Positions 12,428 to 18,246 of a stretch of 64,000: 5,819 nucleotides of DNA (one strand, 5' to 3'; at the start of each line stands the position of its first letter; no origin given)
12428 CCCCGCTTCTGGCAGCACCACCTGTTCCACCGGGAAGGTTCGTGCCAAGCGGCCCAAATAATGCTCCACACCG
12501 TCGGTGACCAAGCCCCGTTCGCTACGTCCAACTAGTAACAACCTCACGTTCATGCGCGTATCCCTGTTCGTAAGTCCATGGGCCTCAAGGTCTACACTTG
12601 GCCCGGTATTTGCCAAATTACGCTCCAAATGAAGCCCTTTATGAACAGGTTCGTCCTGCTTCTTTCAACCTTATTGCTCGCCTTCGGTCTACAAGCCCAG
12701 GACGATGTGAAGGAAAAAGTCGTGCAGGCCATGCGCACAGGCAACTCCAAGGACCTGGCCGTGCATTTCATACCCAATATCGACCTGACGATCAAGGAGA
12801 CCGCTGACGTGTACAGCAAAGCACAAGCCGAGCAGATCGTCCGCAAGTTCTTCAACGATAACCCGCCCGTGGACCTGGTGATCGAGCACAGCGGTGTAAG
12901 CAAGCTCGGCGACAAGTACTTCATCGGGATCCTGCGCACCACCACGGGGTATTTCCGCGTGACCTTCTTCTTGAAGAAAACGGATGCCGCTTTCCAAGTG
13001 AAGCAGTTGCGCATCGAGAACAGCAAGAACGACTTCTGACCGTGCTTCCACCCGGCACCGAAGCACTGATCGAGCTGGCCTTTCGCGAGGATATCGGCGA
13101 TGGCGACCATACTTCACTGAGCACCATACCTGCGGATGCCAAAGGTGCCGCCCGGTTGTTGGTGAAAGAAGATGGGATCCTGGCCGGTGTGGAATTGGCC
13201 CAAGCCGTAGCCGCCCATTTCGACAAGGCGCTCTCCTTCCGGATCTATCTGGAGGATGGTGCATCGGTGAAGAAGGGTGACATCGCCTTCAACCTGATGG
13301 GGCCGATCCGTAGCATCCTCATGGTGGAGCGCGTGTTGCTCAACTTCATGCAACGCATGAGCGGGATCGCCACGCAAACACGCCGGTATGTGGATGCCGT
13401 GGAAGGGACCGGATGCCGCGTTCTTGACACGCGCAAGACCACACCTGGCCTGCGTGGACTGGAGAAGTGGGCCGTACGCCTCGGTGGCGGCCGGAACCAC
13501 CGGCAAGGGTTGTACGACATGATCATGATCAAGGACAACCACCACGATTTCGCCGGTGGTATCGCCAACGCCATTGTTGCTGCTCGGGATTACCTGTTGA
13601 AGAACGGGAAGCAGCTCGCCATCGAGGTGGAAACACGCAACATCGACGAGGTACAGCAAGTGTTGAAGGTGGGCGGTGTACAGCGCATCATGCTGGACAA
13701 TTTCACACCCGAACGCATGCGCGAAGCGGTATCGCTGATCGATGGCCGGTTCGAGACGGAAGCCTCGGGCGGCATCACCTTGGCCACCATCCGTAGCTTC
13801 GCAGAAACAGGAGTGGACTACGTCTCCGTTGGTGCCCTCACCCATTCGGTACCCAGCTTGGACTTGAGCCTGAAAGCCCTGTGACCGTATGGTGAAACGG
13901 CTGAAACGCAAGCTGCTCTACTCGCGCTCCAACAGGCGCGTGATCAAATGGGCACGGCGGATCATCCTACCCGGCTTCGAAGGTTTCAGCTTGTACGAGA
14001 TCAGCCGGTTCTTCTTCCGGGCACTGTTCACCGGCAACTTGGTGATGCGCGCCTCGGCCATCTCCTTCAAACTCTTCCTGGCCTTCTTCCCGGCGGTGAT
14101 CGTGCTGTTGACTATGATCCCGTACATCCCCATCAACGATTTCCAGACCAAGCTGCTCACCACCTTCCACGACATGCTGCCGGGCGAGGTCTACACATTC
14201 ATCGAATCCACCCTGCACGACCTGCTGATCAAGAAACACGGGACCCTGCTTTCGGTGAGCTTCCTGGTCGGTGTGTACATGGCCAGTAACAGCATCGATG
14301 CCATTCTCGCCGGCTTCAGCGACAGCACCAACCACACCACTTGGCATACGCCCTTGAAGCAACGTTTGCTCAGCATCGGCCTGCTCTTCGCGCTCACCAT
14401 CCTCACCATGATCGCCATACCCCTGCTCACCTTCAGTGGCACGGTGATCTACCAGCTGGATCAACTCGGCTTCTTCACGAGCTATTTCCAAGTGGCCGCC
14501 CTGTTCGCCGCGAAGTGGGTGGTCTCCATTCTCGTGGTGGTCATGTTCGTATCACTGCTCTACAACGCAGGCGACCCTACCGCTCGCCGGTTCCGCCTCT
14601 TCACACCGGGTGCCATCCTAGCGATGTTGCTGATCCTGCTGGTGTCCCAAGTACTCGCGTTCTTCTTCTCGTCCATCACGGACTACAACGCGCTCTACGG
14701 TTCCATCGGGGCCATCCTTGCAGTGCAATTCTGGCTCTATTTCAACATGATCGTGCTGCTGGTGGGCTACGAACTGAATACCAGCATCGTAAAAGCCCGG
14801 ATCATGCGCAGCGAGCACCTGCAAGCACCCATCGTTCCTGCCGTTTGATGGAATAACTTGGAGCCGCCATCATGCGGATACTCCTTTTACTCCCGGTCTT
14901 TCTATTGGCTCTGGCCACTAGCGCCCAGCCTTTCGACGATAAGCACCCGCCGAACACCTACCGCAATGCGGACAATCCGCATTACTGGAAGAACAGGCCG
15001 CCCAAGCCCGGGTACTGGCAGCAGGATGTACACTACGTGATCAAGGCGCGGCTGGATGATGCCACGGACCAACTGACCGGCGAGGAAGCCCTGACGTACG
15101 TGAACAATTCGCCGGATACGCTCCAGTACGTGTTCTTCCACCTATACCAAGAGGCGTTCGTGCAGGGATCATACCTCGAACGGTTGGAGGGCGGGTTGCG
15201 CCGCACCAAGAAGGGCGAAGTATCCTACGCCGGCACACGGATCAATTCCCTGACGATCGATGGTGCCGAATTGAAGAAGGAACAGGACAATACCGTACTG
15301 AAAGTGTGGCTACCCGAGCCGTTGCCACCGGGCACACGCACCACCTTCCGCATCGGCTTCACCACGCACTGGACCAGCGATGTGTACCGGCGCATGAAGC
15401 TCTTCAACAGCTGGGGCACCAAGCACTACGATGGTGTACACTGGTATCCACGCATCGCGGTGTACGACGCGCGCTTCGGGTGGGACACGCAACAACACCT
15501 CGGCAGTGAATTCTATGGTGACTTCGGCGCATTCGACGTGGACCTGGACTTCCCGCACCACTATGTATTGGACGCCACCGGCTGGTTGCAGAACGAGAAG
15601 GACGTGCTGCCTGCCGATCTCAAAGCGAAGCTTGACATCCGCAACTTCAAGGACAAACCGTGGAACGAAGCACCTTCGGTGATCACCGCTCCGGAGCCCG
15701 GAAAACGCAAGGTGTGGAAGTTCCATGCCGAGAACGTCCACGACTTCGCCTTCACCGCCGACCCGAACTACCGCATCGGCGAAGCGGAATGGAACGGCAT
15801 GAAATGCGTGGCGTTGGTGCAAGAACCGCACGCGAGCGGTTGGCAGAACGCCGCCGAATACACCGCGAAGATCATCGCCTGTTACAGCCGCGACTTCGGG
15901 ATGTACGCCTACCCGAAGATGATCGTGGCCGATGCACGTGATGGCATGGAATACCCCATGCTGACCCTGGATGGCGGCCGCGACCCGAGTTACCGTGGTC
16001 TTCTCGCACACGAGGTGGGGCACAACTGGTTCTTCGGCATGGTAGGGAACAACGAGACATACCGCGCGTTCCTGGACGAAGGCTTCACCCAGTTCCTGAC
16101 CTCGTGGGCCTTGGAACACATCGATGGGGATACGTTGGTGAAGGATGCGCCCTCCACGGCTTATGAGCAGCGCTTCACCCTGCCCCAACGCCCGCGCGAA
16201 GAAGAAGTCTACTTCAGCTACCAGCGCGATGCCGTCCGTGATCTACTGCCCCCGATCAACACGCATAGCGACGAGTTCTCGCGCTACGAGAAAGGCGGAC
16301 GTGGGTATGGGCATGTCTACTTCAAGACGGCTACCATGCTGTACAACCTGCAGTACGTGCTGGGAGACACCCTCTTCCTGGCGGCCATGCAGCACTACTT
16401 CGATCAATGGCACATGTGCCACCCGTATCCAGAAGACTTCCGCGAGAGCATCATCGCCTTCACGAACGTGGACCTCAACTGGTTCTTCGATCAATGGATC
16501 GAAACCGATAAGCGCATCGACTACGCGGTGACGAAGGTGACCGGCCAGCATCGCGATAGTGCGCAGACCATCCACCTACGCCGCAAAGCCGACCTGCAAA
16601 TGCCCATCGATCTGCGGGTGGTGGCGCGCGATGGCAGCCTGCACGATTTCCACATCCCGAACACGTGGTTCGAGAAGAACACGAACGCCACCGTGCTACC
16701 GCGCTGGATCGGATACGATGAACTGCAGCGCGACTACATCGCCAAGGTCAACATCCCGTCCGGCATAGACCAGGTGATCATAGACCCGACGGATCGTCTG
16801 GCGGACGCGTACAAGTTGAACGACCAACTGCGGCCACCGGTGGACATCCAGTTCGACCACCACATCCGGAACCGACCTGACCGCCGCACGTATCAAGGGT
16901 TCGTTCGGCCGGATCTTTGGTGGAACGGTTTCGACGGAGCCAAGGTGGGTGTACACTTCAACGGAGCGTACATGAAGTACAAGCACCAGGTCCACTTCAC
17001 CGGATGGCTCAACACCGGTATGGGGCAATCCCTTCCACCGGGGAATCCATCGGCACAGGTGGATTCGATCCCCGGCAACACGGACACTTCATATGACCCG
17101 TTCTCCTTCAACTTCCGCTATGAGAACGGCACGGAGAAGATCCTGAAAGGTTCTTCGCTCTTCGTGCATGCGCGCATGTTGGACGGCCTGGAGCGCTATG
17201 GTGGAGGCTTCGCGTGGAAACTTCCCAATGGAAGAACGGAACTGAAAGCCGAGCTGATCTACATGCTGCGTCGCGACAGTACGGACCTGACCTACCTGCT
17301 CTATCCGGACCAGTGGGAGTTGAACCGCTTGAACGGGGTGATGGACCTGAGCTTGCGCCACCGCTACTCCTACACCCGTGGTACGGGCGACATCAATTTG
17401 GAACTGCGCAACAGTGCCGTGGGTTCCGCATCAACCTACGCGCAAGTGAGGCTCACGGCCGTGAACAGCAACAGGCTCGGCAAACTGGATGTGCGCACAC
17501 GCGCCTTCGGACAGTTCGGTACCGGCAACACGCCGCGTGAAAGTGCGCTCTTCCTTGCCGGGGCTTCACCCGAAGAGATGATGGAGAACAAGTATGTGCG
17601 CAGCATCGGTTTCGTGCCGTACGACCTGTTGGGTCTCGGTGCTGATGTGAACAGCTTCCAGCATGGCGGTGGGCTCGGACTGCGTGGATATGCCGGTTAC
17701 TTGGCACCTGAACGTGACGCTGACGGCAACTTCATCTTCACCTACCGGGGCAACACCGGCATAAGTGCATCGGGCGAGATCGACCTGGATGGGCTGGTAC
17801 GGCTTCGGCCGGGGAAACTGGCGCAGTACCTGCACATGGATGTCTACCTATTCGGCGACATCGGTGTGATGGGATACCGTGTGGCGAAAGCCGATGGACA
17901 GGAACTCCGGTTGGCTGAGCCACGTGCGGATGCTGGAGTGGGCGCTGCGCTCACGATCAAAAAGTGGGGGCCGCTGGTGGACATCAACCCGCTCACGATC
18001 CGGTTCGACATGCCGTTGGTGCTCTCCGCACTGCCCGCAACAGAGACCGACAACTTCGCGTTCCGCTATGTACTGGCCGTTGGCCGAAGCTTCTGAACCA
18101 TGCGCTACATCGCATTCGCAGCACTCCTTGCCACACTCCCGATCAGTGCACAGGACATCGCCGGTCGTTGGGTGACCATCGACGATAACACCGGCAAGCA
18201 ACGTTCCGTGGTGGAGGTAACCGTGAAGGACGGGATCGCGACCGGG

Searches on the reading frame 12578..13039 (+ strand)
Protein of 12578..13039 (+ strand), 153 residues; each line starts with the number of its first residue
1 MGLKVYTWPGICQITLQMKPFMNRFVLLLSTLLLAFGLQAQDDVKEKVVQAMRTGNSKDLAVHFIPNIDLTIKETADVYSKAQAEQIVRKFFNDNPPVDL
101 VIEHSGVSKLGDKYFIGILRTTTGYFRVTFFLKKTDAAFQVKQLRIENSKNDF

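Call 27: search_protein_families(library=pfam, proteins=[window:12578-13039:+], max_evalue=0.001)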
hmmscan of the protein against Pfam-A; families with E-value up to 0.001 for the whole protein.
window:12578-13039:+ (153 aa): 1 family
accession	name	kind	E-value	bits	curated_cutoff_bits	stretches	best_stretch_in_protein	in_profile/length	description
PF16022.11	DUF4783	-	1.6e-26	92.8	24.1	1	46-147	2-102/102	Domain of unknown function (DUF4783)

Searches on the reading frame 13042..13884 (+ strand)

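Call 28: search_protein_families(library=pfam, proteins=[window:13042-13884:+], max_evalue=0.001)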
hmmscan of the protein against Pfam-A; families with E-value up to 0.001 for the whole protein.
window:13042-13884:+ (280 aa): 2 families
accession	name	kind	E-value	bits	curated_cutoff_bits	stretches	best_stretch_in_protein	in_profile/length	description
PF01729.25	QRPTase_C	-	1.4e-59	201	23.1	1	109-278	1-169/169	Quinolinate phosphoribosyl transferase, C-terminal domain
PF02749.22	QRPTase_N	-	1.2e-19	70.7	27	1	22-107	1-82/82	Quinolinate phosphoribosyl transferase, N-terminal domain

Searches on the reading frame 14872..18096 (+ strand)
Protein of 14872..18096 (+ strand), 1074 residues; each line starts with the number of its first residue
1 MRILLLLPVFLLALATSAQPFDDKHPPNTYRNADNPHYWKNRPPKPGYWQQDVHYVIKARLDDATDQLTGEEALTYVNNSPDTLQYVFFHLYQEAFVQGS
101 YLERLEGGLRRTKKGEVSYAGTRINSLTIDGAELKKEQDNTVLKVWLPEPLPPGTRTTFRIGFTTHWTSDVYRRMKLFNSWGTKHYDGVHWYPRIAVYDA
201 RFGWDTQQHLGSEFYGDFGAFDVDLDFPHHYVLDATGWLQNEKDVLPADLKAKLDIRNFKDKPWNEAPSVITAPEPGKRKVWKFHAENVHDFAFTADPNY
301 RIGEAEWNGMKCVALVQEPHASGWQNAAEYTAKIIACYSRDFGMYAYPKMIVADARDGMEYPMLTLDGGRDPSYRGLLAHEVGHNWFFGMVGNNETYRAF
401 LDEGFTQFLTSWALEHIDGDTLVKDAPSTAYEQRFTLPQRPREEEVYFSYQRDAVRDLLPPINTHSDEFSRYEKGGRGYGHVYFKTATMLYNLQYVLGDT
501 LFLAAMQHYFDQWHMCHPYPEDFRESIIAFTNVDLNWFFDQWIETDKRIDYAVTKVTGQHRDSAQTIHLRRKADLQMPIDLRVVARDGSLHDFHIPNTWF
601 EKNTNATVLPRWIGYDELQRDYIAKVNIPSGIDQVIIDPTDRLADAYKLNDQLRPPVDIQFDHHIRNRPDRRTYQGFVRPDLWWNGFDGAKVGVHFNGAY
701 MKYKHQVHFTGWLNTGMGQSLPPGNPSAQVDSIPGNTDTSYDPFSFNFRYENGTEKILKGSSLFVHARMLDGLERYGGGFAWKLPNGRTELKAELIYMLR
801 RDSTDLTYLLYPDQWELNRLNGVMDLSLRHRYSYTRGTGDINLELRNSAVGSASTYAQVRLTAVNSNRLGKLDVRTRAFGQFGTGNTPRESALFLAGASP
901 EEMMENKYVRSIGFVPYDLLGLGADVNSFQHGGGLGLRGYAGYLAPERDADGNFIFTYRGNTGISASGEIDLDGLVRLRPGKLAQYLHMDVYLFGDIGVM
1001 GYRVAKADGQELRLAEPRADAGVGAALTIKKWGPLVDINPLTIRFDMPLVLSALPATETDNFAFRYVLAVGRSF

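Call 28: search_protein_families(library=pfam, proteins=[window:14872-18096:+], max_evalue=0.001)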
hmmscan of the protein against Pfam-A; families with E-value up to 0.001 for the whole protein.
window:14872-18096:+ (1074 aa): 1 family
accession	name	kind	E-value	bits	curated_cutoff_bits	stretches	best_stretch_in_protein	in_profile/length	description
PF01433.26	Peptidase_M1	-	4.1e-14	53.1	27.7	1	377-542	70-218/218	Peptidase family M1 domain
